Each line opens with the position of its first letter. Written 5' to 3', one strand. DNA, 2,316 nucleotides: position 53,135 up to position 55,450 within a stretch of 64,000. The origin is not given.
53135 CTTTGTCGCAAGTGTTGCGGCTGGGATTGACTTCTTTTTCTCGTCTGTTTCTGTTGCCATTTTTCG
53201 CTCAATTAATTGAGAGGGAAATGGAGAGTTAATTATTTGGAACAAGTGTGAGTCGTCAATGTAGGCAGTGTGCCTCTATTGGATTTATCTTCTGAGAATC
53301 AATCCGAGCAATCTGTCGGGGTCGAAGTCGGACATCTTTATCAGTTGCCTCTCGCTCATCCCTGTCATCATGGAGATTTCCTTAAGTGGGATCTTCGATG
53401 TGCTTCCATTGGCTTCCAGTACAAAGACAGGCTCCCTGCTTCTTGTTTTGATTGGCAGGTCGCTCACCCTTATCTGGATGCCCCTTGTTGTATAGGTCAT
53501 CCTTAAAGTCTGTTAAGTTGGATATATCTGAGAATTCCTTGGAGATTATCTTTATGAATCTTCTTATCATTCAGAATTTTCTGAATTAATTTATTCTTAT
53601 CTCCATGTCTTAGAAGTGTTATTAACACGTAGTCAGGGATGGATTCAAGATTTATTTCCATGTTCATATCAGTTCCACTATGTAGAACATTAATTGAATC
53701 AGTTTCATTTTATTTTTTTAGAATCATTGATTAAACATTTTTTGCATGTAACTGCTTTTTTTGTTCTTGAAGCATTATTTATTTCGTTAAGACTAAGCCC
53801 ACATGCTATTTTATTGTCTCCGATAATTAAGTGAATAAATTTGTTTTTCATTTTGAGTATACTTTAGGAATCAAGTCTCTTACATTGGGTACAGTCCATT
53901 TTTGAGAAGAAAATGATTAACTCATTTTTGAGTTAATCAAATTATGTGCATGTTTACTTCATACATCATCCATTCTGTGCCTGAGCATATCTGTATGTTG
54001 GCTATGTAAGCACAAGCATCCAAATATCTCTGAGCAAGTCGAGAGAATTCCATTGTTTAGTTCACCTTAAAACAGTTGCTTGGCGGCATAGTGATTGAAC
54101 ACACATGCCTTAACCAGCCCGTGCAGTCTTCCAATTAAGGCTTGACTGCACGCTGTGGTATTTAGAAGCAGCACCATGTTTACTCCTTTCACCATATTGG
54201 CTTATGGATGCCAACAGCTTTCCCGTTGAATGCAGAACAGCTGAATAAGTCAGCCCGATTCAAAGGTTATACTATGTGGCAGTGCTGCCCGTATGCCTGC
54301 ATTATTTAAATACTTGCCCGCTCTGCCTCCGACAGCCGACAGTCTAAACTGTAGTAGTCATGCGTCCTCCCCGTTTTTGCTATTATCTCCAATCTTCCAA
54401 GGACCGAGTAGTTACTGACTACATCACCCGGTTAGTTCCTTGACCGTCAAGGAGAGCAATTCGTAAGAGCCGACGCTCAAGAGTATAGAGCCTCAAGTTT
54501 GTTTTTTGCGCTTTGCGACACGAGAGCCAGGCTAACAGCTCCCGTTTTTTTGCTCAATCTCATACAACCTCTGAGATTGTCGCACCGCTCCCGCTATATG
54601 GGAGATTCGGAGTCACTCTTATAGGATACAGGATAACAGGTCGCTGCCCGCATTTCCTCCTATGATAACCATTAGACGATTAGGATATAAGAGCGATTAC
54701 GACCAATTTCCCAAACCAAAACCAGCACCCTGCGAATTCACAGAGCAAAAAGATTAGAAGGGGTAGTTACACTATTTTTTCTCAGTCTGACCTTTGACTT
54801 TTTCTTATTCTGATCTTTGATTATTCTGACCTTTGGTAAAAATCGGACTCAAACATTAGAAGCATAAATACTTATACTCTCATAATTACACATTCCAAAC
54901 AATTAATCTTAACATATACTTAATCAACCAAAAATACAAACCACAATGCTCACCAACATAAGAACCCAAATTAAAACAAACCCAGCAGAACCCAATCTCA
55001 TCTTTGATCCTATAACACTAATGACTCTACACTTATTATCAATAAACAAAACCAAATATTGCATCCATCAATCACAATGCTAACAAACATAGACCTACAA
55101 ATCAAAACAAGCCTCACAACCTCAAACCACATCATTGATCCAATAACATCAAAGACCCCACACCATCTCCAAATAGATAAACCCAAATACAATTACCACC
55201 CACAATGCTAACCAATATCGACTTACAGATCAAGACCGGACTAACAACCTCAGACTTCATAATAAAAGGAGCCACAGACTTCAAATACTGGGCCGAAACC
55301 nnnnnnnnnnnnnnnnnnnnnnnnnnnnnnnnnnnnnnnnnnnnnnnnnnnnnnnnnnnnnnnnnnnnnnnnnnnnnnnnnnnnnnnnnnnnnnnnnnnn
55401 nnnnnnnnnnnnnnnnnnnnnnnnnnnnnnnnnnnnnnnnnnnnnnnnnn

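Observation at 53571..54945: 1.4-kb non-coding region upstream of terL with no small terminase gene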

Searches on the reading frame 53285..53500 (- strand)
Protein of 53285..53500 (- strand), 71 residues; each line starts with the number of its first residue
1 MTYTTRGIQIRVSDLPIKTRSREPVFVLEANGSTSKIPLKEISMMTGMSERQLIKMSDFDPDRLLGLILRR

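Call 11: search_protein_families(library=pfam, proteins=[window:53285-53500:-], max_evalue=0.01)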
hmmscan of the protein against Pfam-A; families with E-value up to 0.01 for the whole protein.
window:53285-53500:- (71 aa): 0 families

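Call 66: find_homologous_proteins(query=window:53285-53500:-, max_evalue=0.01)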
Query window:53285-53500:- (71 aa): 1 proteins with E <= 0.01 among 1 candidates.
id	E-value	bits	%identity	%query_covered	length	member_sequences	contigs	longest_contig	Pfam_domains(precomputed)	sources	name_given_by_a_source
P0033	9.9e-35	135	94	100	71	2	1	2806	-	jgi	jgi:hypothetical protein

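Call 67: find_encoding_contigs(protein=P0033, flank=10000)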
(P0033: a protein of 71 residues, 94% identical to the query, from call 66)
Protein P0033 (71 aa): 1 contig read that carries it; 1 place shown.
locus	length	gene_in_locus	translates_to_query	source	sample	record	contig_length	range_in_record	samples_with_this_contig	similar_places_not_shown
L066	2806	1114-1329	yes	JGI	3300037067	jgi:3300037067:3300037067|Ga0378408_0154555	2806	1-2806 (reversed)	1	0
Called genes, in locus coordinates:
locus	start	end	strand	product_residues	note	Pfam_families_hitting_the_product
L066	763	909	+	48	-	-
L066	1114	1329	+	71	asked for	-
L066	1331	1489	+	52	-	-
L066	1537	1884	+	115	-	-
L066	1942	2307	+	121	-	-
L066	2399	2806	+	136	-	?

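Call 76: search_protein_families(library=phrogs, proteins=[window:53285-53500:-], max_evalue=0.01)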
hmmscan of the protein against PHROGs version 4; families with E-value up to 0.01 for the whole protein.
window:53285-53500:- (71 aa): 0 families

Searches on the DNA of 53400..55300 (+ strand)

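Call 9: search_rna_families(source=window, start=53400, end=55300, threshold=evalue, max_evalue=10, show_alignments=3)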
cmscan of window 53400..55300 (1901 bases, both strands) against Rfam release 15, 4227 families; matches with E-value up to 10: 4.
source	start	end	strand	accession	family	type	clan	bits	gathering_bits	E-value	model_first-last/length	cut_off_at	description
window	53539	53605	-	RF00217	SNORD20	Gene; snRNA; snoRNA; CD-box;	-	20.2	43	2.9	1-80/80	no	Small nucleolar RNA SNORD20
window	53772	53911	-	RF01241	SNORA81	Gene; snRNA; snoRNA; HACA-box;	-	16.8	45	4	1-179/179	no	Small nucleolar RNA SNORA81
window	55089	55142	-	RF00181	SNORD113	Gene; snRNA; snoRNA; CD-box;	CL00069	16.5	36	8.6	1-74/74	no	Small nucleolar RNA SNORD113/SNORD114 family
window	54788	54838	-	RF01298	snoU25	Gene; snRNA; snoRNA; CD-box;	-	15.6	50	8.7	1-69/69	no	Small nucleolar RNA U25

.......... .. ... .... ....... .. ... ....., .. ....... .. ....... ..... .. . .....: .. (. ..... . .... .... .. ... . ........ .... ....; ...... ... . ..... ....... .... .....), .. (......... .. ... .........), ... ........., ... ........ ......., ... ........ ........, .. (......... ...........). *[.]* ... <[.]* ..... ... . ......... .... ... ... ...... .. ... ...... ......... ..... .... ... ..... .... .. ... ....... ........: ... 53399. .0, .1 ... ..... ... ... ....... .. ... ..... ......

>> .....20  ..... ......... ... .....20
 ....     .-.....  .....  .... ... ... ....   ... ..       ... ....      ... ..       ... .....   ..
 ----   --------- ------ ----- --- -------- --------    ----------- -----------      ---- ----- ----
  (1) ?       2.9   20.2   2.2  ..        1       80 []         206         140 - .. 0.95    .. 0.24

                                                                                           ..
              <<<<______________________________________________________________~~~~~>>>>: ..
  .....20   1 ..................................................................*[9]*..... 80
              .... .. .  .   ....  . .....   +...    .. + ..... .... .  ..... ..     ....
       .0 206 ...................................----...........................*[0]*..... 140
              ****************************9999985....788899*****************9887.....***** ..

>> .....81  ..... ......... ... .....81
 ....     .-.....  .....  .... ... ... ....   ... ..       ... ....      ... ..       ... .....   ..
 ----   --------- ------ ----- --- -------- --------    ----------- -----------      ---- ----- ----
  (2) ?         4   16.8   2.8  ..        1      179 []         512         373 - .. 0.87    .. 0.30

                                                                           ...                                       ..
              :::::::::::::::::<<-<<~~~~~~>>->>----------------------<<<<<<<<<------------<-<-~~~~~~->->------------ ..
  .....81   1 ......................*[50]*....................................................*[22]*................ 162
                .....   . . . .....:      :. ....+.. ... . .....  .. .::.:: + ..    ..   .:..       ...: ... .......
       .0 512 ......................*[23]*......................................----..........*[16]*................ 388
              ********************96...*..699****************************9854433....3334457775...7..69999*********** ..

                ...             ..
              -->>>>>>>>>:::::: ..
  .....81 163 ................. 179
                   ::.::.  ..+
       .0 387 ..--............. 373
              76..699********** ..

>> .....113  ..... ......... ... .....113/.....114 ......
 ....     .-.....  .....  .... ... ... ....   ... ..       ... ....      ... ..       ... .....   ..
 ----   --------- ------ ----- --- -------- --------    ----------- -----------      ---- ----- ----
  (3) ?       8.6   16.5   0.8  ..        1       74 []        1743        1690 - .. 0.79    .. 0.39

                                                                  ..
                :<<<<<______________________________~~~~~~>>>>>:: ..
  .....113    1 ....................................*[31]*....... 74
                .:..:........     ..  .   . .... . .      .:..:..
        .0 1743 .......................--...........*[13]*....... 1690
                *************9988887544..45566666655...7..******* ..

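Call 10: search_dna_similar(query=window:53500-55300:+, collection=phages, mode=distant)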
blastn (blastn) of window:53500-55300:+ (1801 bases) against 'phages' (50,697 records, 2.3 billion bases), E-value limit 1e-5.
No match.

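Call 49: build_rna_model(alignment_id=A6)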
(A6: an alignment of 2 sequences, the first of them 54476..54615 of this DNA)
Model R1 built from alignment A6 (2 sequences, 143 columns); structure: RNAalifold consensus.
model positions 143; base pairs 29; branch points 3; effective number of sequences 1.04; information 0.59 bits per position. Calibrated on 0.2 Mb of random sequence (short: E-values are rough).
structure used (alignment columns):
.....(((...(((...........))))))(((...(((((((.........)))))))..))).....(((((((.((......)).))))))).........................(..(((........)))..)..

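Call 51: search_with_rna_model(model_id=R1, sources=[window, L001, L003, L005, L006, L008, L009, L010, L011, L012, L013, L014, L015, L016, L017, L018, L019, L020, L021, L022, L023, L024, L025, L026, L027, L028, L029, L030, L031, L032, L033, L034, L035, L036, L037, L038, L039, L040, L041, L042, L043, L044, L045, L049, L050, L051, L052, L055, L059, L060, L061, L062, L063, L064, L065], max_evalue=10, show_alignments=4)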
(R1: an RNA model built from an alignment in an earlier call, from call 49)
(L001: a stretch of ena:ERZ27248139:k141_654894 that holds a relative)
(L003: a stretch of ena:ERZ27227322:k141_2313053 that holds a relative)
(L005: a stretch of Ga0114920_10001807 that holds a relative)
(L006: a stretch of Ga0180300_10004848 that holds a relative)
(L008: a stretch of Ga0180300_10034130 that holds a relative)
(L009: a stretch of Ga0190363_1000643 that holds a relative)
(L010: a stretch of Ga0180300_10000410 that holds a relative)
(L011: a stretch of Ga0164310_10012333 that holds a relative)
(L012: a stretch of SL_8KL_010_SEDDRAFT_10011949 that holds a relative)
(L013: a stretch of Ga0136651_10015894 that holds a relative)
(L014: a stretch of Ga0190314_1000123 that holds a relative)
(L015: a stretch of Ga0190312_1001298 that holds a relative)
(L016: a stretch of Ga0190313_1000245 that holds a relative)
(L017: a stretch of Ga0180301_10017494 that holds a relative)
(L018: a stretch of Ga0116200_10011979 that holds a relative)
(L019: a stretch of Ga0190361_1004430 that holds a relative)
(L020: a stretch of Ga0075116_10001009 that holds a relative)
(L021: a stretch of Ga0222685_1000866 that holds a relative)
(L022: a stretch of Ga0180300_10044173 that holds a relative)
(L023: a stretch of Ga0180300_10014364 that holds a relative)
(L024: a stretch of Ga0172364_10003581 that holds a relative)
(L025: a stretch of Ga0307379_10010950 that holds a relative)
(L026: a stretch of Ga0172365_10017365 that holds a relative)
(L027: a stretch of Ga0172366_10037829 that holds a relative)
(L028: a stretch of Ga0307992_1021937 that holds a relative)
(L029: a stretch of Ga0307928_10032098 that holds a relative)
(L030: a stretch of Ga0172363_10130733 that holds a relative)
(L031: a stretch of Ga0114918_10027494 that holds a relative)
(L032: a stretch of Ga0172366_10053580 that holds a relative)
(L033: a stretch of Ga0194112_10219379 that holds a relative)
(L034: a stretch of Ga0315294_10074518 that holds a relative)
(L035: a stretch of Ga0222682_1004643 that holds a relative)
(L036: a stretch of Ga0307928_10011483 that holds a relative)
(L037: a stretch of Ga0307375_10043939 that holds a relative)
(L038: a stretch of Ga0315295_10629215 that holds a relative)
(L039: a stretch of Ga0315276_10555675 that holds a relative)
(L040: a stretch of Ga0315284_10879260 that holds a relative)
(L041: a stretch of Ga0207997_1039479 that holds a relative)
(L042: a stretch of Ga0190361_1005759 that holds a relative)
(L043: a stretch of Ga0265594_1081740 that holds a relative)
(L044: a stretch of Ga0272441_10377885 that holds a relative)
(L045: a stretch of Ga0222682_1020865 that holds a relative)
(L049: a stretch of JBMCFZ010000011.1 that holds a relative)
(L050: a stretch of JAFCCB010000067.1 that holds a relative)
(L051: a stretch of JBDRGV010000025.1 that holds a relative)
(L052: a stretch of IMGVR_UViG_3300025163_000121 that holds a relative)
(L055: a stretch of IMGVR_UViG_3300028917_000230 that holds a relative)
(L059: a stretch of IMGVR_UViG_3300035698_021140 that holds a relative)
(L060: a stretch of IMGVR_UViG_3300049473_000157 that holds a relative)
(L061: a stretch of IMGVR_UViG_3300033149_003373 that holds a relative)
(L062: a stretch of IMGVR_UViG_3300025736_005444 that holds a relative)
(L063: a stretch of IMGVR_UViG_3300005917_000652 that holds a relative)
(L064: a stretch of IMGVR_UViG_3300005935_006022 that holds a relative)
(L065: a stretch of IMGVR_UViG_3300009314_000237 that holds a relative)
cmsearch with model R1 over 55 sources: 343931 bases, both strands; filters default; matches with E-value up to 10: 5.
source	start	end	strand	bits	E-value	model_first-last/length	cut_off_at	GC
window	54476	54615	-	168.1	9.7e-45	1-143/143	no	0.49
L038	429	567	-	166.5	2.8e-44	1-143/143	no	0.5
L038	264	329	-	13.3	0.14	1-143/143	no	0.42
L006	1914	2030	-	9.1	2.1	1-143/143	no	0.45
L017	2962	3000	+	8.8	2.6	100-141/143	no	0.31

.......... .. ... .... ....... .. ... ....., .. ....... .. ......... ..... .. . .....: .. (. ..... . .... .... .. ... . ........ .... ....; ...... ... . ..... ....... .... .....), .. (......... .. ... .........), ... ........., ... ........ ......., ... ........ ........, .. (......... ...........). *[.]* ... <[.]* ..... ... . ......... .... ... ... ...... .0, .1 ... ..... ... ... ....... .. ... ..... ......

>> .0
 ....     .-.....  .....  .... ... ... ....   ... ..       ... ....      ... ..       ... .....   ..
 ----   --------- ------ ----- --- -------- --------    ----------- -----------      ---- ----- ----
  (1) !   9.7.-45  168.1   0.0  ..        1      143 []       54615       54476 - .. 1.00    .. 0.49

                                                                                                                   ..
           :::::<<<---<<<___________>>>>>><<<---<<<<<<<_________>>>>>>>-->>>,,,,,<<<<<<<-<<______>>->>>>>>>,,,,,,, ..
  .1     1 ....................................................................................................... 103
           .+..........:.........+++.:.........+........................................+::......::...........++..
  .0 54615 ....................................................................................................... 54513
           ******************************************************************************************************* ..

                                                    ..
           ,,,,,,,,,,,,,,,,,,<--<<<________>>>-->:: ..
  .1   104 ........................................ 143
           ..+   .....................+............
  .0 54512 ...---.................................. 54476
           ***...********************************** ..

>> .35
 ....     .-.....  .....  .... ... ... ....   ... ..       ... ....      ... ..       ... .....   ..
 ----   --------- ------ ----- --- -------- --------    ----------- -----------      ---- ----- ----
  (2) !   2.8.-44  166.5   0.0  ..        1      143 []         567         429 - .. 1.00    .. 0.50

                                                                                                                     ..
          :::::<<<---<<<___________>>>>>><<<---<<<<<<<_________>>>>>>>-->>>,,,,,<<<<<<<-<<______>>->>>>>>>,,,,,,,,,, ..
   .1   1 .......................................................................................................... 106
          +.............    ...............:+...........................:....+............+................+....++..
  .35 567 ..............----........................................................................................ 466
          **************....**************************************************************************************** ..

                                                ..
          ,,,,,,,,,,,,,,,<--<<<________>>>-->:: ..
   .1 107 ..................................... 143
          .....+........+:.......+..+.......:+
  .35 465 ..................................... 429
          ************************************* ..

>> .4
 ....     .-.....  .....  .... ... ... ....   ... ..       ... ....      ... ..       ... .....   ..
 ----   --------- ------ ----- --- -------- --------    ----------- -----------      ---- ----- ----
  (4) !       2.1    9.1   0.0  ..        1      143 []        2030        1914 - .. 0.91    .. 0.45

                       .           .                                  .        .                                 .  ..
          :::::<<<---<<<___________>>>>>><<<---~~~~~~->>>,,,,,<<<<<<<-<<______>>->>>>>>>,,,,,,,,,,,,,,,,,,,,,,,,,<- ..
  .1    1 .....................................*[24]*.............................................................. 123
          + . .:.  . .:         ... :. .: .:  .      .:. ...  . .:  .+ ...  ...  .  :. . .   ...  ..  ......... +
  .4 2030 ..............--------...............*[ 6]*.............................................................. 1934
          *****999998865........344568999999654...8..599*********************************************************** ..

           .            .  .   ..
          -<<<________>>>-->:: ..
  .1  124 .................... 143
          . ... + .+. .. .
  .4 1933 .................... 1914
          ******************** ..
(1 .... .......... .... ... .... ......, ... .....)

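Call 57: build_rna_model(alignment_id=A5)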
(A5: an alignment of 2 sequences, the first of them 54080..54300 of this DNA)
Model R2 built from alignment A5 (2 sequences, 222 columns); structure: RNAalifold consensus.
model positions 222; base pairs 59; branch points 3; effective number of sequences 0.93; information 0.589 bits per position. Calibrated on 0.2 Mb of random sequence (short: E-values are rough).
structure used (alignment columns):
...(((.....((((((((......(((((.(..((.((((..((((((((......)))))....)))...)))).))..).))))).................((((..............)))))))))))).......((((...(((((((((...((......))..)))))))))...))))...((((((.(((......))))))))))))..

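Call 58: search_with_rna_model(model_id=R2, sources=[window, L001, L003, L005, L006, L008, L009, L010, L011, L012, L013, L014, L015, L016, L017, L018, L019, L020, L021, L022, L023, L024, L025, L026, L027, L028, L029, L030, L031, L032, L033, L034, L035, L036, L037, L038, L039, L040, L041, L042, L043, L044, L045, L049, L050, L051, L052, L055, L059, L060, L061, L062, L063, L064, L065], max_evalue=10, show_alignments=0)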
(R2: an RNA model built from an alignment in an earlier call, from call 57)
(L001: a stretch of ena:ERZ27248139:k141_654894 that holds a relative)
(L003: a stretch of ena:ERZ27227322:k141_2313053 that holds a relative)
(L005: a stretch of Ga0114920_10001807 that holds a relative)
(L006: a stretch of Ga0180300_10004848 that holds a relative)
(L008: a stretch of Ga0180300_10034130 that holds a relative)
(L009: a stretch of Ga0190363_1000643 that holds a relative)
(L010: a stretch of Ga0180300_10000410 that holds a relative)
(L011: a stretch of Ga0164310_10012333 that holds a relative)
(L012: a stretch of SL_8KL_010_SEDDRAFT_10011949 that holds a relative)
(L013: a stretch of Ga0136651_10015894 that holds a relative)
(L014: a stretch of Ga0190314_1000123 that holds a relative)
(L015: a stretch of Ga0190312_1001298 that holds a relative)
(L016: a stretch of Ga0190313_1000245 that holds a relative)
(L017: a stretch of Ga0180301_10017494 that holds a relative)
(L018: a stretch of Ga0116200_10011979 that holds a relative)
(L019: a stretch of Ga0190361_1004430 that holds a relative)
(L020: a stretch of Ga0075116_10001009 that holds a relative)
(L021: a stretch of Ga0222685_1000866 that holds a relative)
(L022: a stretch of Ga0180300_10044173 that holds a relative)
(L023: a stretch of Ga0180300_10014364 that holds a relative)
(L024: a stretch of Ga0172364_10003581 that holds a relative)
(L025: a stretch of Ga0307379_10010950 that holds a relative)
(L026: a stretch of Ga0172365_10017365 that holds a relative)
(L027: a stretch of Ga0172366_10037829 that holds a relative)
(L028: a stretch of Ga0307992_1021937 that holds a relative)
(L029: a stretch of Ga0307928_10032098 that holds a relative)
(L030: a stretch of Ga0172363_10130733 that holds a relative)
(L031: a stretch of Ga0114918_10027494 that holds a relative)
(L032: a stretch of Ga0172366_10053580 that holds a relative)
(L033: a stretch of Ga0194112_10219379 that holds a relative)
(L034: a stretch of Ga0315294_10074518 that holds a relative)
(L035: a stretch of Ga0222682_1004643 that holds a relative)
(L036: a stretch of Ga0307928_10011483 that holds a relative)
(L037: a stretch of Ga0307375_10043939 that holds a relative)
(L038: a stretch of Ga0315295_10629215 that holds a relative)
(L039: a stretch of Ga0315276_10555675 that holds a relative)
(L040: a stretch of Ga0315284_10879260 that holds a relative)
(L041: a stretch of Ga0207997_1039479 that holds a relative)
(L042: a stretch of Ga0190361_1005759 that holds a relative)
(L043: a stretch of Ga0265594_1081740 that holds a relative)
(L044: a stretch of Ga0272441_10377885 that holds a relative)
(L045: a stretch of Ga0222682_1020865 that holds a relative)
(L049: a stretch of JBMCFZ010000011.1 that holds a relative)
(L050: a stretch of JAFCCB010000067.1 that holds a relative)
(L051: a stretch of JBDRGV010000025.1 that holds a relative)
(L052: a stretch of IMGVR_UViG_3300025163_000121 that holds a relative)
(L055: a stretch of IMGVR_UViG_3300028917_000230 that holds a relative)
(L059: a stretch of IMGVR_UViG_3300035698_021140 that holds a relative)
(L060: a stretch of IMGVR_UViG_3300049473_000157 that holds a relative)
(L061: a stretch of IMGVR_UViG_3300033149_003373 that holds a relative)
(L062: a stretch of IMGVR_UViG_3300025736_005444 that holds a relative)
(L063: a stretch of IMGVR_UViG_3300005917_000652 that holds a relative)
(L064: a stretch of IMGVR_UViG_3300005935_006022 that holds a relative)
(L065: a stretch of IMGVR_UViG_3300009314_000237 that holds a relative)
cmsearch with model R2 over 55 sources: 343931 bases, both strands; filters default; matches with E-value up to 10: 4.
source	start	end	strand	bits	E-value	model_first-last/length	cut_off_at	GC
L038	1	222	-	260.9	2e-88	1-222/222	no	0.49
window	54080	54300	-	259.9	4.4e-88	1-222/222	no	0.48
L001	5088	5101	-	6.6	3.1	110-123/222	no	0.36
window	24205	24261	-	5.9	5.3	29-85/222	no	0.4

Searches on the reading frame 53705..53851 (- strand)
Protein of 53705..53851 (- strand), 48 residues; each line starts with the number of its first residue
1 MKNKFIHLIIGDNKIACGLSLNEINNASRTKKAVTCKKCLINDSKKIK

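Call 11: search_protein_families(library=pfam, proteins=[window:53705-53851:-], max_evalue=0.01)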
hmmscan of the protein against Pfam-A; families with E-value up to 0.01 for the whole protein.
window:53705-53851:- (48 aa): 0 families

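Call 76: search_protein_families(library=phrogs, proteins=[window:53705-53851:-], max_evalue=0.01)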
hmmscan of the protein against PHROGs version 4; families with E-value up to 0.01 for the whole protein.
window:53705-53851:- (48 aa): 0 families

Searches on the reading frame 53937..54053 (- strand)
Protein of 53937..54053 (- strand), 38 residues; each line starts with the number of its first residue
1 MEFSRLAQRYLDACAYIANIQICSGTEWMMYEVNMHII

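Call 76: search_protein_families(library=phrogs, proteins=[window:53937-54053:-], max_evalue=0.01)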
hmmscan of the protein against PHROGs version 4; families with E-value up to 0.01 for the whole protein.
window:53937-54053:- (38 aa): 0 families
